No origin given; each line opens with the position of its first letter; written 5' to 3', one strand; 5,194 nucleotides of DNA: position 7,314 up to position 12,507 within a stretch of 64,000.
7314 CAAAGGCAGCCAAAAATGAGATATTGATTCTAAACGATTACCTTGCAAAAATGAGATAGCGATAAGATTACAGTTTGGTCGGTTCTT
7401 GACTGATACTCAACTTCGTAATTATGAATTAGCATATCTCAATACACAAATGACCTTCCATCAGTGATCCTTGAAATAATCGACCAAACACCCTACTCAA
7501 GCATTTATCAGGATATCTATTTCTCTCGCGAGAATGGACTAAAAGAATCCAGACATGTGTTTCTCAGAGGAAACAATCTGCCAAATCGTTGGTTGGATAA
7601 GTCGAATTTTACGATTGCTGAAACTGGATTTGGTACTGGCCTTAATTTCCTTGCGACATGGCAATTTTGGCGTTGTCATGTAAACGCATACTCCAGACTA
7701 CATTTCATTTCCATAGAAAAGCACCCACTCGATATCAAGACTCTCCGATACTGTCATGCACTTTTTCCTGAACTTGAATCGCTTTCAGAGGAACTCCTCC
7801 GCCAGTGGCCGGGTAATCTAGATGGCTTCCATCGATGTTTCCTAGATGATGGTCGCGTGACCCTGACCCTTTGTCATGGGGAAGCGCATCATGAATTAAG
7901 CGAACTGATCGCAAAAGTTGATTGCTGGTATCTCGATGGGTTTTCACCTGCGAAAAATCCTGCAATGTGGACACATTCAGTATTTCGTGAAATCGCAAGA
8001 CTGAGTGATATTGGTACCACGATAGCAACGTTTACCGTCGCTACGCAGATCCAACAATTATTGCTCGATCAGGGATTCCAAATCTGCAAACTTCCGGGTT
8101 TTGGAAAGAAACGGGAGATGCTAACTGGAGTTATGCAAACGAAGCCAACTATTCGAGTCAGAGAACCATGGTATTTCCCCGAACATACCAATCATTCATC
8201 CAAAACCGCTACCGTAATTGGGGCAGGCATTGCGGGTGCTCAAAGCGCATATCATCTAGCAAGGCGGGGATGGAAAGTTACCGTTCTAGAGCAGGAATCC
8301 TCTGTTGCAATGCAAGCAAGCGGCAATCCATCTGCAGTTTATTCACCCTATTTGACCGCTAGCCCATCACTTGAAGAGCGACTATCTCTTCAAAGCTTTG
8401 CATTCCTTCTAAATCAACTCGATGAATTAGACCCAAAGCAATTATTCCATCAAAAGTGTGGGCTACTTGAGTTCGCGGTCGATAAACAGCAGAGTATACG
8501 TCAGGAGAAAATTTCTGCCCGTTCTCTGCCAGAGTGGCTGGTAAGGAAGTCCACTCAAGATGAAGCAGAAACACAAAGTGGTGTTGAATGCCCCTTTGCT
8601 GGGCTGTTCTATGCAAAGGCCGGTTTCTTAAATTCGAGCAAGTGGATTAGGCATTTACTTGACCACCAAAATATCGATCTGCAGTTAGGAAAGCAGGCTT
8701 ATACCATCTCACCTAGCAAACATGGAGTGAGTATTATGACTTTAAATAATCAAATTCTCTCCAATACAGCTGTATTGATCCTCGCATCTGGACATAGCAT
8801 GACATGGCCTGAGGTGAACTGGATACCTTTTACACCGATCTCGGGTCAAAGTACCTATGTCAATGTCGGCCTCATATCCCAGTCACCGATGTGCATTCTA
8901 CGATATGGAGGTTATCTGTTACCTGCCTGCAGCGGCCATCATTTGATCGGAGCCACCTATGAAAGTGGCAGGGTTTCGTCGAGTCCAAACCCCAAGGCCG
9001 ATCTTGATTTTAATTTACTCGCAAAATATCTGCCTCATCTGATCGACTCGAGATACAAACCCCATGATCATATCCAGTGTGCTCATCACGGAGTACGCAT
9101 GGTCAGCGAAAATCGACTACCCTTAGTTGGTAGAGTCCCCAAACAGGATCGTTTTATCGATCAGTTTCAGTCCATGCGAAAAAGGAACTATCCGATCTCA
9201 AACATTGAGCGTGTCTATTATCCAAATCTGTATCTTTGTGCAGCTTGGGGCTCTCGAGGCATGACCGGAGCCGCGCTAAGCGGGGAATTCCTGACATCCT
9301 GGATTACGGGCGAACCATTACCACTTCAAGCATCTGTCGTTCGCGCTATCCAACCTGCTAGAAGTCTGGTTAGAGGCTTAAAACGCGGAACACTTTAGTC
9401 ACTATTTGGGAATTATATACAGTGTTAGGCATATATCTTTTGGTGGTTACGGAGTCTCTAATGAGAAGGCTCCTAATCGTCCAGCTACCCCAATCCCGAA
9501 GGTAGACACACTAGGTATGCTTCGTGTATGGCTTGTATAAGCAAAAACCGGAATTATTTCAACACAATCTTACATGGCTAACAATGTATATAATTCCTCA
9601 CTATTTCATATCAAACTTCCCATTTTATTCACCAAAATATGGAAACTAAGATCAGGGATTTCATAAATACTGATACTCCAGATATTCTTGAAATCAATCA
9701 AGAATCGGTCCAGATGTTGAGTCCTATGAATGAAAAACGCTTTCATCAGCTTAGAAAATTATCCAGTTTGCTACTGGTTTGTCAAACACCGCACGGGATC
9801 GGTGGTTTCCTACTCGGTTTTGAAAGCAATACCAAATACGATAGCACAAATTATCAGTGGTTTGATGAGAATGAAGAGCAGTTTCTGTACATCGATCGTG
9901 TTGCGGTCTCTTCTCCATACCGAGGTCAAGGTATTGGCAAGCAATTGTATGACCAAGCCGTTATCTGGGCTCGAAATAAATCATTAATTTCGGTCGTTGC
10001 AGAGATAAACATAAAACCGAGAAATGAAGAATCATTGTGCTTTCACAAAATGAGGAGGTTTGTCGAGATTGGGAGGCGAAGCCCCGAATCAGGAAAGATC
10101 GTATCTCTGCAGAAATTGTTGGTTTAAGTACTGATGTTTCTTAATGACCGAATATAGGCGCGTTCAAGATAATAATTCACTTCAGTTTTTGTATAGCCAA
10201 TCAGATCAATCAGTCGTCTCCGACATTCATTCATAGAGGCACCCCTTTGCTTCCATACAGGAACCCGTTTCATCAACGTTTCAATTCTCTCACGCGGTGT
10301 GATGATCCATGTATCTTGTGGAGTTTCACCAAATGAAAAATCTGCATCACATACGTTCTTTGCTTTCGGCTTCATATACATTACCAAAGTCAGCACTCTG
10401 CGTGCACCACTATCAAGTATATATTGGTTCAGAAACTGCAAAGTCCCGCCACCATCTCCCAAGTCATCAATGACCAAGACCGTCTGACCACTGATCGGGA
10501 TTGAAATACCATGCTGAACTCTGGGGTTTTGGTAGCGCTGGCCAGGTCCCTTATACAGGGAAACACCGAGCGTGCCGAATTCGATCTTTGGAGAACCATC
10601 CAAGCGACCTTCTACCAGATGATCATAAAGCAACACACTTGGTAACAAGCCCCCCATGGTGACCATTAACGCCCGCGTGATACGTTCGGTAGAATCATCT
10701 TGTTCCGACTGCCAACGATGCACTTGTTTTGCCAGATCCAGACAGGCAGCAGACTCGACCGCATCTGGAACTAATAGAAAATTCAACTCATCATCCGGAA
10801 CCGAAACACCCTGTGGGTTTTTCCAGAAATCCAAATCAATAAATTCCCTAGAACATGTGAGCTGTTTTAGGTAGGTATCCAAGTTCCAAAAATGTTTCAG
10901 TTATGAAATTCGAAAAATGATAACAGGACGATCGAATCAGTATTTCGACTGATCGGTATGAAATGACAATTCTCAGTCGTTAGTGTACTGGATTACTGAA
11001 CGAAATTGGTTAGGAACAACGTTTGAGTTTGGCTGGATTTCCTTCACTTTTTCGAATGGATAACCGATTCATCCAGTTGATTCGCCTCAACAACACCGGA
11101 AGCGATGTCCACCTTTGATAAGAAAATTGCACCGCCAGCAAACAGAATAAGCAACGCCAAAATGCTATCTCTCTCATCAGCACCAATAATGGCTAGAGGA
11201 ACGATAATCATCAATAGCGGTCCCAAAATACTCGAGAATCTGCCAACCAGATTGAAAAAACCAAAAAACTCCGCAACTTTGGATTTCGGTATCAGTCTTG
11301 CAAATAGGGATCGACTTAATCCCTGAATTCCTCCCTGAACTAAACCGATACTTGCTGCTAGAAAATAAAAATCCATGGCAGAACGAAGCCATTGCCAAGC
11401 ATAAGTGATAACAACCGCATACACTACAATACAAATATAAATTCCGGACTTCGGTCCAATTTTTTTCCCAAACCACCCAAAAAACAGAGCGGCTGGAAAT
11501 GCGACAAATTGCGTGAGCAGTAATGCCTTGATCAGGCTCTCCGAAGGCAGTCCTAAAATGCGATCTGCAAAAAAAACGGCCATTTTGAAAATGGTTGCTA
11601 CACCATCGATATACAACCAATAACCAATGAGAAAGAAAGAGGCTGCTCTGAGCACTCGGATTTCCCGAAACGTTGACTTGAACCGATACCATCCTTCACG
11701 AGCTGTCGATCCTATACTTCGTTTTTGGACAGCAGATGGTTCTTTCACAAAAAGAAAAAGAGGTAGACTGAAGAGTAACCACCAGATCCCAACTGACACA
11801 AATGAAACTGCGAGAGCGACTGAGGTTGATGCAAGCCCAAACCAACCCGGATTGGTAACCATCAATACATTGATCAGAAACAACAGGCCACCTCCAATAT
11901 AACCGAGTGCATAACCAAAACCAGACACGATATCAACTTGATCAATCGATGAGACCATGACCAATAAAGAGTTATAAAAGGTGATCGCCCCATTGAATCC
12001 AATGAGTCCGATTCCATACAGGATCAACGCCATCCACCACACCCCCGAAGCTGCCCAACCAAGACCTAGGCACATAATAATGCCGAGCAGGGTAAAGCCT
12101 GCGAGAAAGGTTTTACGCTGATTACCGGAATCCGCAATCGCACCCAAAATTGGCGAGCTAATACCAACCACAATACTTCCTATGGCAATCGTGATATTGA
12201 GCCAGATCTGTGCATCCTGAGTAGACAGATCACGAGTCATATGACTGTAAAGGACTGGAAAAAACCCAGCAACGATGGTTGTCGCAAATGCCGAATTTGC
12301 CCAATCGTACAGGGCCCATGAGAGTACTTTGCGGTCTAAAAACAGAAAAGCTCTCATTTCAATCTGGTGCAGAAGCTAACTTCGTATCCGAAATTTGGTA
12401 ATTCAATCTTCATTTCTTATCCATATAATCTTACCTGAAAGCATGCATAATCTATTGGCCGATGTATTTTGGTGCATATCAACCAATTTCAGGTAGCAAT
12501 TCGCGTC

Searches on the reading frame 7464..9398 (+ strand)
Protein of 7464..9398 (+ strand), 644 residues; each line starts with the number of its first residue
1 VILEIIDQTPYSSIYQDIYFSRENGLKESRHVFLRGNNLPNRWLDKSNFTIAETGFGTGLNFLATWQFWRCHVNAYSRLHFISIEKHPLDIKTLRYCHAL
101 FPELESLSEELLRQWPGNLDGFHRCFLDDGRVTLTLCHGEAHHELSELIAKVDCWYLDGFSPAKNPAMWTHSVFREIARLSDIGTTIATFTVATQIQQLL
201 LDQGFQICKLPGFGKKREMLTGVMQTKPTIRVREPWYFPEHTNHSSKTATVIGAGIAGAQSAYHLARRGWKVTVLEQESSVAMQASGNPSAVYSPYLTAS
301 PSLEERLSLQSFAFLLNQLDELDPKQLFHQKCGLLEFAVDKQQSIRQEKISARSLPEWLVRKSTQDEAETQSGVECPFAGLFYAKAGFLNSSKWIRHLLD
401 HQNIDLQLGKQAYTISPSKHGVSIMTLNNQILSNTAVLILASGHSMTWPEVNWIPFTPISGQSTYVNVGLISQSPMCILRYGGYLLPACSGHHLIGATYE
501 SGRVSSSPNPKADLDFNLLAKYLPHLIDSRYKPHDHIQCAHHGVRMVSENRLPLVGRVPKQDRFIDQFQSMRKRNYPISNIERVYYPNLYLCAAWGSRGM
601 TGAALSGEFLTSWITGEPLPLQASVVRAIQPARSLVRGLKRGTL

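Call 36: search_protein_families(library=pfam, proteins=[window:7464-9398:+], max_evalue=0.000001)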
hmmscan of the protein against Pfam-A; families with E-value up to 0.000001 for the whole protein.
window:7464-9398:+ (644 aa): 3 families
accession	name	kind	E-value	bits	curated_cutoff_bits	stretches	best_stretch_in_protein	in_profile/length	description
PF01266.30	DAO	-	2.3e-38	133.1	27.9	1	250-613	3-353/353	FAD dependent oxidoreductase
PF05430.17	Methyltransf_30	-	1.3e-35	122.4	22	1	102-224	1-123/124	S-adenosyl-L-methionine-dependent methyltransferase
PF13450.12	NAD_binding_8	-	6.8e-07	29.9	21.9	0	251-286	1-36/68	NAD(P)-binding Rossmann-like domain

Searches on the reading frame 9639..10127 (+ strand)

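Call 36: search_protein_families(library=pfam, proteins=[window:9639-10127:+], max_evalue=0.000001)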
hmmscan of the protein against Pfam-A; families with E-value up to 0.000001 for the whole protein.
window:9639-10127:+ (162 aa): 2 families
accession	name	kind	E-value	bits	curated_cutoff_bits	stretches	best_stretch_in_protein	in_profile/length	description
PF00583.31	Acetyltransf_1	-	2.6e-10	41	20.7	1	73-137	55-113/116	Acetyltransferase (GNAT) family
PF13508.13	Acetyltransf_7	-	8.1e-07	29.8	27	0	78-115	28-61/84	Acetyltransferase (GNAT) domain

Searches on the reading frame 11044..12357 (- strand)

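Call 36: search_protein_families(library=pfam, proteins=[window:11044-12357:-], max_evalue=0.000001)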
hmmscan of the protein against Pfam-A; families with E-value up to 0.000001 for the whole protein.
window:11044-12357:- (437 aa): 2 families
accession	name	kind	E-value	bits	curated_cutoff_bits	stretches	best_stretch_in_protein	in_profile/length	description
PF11700.14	ATG22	-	2.8e-60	204.8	24.1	2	140-425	189-481/482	Vacuole effluxer Atg22 like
PF07690.21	MFS_1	-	1.1e-15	57.9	33.4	1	23-380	6-347/347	Major Facilitator Superfamily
